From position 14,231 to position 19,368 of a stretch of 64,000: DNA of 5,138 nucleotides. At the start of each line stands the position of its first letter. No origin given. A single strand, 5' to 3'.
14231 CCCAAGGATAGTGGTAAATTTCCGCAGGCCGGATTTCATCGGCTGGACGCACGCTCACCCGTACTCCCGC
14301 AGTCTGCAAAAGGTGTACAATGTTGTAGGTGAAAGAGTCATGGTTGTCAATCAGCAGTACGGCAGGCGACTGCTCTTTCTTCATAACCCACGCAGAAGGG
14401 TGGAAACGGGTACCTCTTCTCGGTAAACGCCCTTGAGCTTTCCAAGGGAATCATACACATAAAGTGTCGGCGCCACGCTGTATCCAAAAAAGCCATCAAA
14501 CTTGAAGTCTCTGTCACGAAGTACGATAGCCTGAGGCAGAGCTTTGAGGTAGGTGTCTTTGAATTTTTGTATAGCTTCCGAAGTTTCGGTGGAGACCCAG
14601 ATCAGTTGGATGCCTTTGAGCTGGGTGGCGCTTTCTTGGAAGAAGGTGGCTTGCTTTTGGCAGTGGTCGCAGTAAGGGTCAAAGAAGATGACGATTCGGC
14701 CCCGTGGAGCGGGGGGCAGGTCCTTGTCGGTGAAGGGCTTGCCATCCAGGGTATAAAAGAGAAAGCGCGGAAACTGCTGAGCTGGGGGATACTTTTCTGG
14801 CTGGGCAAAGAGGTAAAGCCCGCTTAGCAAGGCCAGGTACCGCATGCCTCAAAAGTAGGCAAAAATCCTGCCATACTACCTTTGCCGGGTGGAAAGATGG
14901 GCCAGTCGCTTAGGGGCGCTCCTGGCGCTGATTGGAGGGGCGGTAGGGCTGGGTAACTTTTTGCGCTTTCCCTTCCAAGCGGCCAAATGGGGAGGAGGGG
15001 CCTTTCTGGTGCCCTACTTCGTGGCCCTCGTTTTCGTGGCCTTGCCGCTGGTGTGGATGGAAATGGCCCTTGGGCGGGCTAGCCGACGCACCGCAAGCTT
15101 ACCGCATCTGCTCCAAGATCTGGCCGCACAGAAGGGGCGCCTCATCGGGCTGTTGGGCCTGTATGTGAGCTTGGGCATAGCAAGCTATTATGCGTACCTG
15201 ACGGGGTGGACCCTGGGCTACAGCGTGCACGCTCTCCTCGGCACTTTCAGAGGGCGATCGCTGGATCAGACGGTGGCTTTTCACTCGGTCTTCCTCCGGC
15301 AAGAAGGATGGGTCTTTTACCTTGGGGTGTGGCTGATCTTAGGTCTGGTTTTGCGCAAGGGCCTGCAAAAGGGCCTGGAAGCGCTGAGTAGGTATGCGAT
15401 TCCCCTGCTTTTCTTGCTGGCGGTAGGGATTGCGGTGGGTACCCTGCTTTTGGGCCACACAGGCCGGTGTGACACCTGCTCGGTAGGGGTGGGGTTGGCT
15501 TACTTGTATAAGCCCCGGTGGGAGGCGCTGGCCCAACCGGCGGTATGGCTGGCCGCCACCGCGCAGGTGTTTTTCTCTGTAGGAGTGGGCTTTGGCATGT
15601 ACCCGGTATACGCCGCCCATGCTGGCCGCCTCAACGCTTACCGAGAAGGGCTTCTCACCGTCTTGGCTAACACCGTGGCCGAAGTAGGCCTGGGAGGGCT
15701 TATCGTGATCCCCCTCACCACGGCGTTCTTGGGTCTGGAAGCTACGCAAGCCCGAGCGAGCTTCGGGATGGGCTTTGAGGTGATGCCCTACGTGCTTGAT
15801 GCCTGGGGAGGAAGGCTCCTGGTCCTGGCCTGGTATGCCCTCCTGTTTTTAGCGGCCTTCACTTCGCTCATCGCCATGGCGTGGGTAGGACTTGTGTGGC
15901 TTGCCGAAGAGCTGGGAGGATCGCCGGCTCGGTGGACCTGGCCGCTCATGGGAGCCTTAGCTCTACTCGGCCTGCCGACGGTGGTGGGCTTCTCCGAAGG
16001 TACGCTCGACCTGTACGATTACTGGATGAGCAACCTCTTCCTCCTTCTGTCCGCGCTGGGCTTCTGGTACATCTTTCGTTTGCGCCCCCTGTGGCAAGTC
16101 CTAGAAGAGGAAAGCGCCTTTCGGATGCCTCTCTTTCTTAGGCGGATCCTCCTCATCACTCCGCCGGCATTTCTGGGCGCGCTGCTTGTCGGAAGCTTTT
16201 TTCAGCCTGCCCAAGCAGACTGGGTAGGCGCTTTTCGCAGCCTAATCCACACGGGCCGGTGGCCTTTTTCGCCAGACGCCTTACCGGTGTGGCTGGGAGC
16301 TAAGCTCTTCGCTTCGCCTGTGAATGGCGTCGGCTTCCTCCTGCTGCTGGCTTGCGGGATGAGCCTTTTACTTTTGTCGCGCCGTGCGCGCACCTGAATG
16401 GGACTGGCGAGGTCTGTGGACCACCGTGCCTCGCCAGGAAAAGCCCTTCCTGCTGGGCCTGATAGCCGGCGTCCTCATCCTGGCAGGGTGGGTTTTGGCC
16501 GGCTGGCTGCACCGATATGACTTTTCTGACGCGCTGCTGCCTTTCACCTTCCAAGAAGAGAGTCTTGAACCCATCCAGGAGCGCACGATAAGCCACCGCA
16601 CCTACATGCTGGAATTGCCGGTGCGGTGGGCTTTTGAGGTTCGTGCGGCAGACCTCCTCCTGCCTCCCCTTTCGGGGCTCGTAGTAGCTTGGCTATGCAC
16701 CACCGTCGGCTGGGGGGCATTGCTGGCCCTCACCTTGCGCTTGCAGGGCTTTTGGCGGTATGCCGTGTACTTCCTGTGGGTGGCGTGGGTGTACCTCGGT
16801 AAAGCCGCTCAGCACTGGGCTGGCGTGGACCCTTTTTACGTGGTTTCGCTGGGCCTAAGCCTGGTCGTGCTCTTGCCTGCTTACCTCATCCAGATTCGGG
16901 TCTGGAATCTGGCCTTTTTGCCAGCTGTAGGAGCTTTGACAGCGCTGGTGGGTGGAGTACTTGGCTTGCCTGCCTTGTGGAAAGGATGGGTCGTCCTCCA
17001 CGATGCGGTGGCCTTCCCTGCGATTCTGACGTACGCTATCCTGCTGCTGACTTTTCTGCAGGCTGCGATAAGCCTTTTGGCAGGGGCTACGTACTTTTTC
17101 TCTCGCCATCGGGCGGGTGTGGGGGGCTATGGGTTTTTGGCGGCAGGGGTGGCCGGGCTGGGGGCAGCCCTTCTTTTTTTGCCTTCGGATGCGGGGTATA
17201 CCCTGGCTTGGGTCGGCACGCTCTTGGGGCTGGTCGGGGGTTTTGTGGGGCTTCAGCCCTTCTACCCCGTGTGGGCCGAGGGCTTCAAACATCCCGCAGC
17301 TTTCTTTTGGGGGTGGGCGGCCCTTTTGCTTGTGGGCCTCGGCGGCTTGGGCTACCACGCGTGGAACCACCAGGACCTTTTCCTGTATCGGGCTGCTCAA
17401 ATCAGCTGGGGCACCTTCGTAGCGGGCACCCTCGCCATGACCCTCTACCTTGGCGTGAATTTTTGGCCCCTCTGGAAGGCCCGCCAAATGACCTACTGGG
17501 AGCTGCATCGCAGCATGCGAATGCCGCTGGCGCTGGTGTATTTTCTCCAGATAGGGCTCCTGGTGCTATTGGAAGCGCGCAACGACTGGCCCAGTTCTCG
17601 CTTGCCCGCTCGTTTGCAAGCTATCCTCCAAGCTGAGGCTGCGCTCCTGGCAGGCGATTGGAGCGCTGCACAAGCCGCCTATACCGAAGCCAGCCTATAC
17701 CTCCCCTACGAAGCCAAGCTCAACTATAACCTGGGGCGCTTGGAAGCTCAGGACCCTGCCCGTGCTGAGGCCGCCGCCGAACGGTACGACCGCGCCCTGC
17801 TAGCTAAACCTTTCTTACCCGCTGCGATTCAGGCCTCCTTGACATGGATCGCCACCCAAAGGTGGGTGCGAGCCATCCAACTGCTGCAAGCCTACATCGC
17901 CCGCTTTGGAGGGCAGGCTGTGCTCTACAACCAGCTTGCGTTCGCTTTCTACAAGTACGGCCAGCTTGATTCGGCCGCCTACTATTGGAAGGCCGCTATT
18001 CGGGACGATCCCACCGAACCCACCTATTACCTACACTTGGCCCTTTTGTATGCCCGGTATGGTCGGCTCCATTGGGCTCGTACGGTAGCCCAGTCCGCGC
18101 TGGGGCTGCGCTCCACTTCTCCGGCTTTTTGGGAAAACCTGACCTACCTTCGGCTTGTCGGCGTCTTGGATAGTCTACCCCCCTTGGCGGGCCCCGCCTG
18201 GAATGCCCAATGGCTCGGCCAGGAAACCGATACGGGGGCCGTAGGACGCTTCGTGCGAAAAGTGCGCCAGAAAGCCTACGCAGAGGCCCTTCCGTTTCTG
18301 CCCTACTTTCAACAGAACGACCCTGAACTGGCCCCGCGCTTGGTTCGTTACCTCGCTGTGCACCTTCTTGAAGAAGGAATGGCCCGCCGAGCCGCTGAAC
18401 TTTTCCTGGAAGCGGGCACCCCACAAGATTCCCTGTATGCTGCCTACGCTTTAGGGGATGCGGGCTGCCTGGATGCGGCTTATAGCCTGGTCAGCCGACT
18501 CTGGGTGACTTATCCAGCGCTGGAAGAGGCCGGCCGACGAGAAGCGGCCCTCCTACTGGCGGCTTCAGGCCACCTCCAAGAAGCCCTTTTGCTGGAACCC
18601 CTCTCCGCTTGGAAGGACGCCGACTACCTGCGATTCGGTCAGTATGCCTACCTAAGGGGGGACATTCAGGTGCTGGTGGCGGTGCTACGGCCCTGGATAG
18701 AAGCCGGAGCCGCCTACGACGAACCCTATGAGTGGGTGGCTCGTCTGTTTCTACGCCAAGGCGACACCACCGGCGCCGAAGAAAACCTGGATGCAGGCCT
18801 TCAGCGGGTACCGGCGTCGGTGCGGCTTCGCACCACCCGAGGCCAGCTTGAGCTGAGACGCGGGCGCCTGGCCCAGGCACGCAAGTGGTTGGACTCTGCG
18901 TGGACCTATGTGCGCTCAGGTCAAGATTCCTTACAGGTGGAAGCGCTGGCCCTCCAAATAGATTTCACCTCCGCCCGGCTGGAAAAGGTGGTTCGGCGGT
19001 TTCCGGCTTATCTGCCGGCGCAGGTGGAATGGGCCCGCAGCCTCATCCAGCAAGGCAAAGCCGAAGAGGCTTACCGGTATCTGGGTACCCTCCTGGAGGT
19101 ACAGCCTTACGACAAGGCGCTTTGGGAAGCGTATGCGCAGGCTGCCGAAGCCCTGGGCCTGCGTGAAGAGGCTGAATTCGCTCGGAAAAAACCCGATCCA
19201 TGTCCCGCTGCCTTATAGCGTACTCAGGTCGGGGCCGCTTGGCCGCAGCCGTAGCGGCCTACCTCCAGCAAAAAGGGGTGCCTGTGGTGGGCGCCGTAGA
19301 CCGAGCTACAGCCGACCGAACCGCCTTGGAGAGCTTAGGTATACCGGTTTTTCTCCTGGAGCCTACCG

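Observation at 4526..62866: The Bacteroidota -7 promoter box sits 3-7 nt from the start codon at about 24 operon heads, implying largely leaderless mRNAs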

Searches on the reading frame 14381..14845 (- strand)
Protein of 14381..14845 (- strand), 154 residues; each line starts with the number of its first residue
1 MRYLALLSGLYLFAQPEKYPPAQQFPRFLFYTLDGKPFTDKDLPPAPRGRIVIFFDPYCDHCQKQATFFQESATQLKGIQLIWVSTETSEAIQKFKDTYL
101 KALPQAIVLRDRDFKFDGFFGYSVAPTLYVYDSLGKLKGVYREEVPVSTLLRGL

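Call 51: search_protein_families(library=pfam, proteins=[window:14381-14845:-], max_evalue=0.001)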
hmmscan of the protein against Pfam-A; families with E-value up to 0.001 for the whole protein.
window:14381-14845:- (154 aa): 2 families
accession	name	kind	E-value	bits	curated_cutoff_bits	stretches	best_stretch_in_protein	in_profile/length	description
PF00578.27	AhpC-TSA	-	6e-09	36.4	26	1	22-138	2-122/124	AhpC/TSA family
PF00085.26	Thioredoxin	-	8e-05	23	23.5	1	51-113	22-83/103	Thioredoxin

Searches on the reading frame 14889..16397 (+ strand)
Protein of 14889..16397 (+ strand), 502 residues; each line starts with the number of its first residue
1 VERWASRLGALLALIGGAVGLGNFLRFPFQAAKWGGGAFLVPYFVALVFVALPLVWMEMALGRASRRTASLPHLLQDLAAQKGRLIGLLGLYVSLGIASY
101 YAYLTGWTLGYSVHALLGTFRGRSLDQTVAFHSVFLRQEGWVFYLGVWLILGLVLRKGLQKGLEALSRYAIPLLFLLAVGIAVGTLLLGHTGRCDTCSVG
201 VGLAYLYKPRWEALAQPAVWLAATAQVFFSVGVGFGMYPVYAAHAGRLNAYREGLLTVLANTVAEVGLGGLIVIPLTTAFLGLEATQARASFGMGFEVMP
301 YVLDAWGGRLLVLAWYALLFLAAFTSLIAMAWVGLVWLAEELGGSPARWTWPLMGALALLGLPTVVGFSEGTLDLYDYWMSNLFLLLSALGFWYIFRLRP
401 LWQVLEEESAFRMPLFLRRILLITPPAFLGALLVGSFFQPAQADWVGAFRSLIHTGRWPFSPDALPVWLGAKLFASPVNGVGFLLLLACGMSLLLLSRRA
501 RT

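Call 51: search_protein_families(library=pfam, proteins=[window:14889-16397:+], max_evalue=0.001)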
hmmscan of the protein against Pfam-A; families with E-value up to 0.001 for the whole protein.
window:14889-16397:+ (502 aa): 1 family
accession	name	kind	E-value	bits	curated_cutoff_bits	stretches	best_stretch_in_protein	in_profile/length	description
PF00209.24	SNF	-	6.5e-33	114.7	27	2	2-116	2-113/524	Sodium:neurotransmitter symporter family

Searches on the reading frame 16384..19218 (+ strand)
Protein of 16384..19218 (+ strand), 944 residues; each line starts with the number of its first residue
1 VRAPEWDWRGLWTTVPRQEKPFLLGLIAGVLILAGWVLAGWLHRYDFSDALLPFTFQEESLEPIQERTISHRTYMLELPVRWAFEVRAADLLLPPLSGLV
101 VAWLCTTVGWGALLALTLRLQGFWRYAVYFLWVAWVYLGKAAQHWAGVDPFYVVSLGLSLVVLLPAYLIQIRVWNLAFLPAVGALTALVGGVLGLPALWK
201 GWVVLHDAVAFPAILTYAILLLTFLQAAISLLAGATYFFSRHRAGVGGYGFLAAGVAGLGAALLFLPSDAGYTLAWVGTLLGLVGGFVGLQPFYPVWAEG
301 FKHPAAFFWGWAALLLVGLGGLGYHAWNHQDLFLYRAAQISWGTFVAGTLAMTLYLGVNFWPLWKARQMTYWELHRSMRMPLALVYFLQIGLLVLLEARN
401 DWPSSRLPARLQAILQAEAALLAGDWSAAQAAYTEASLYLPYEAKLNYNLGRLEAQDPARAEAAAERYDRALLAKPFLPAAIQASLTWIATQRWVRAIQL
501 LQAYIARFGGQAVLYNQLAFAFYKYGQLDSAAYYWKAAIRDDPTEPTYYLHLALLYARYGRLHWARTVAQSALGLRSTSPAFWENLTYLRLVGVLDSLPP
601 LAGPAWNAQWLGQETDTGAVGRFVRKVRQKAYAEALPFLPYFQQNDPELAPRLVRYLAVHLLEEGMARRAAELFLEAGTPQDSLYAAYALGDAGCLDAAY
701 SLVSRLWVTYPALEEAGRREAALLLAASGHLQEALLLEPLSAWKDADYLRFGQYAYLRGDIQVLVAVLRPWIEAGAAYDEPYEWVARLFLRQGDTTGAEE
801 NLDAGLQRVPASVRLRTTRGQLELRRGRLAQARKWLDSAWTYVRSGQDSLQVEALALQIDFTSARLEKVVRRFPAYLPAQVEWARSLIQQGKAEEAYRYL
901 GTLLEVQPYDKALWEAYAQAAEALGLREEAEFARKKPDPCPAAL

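Call 60: search_protein_families(library=pfam, proteins=[window:16384-19218:+], max_evalue=0.001)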
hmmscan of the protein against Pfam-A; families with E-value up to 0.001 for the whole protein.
window:16384-19218:+ (944 aa): 5 families
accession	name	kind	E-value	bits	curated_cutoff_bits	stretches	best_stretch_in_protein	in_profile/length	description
PF14559.12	TPR_19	-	1.2e-10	41.9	25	2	790-839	2-51/68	Tetratricopeptide repeat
PF13432.12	TPR_16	-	1.2e-08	35.7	32.7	1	786-839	4-57/65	Tetratricopeptide repeat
PF13428.12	TPR_14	-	1.2e-06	29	23.5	0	879-920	3-44/44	Tetratricopeptide repeat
PF13431.12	TPR_17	-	0.00066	20.2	24.4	0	535-566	2-33/34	Tetratricopeptide repeat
PF13414.12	TPR_11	-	0.0007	19.7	26.8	1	521-558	3-40/42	TPR repeat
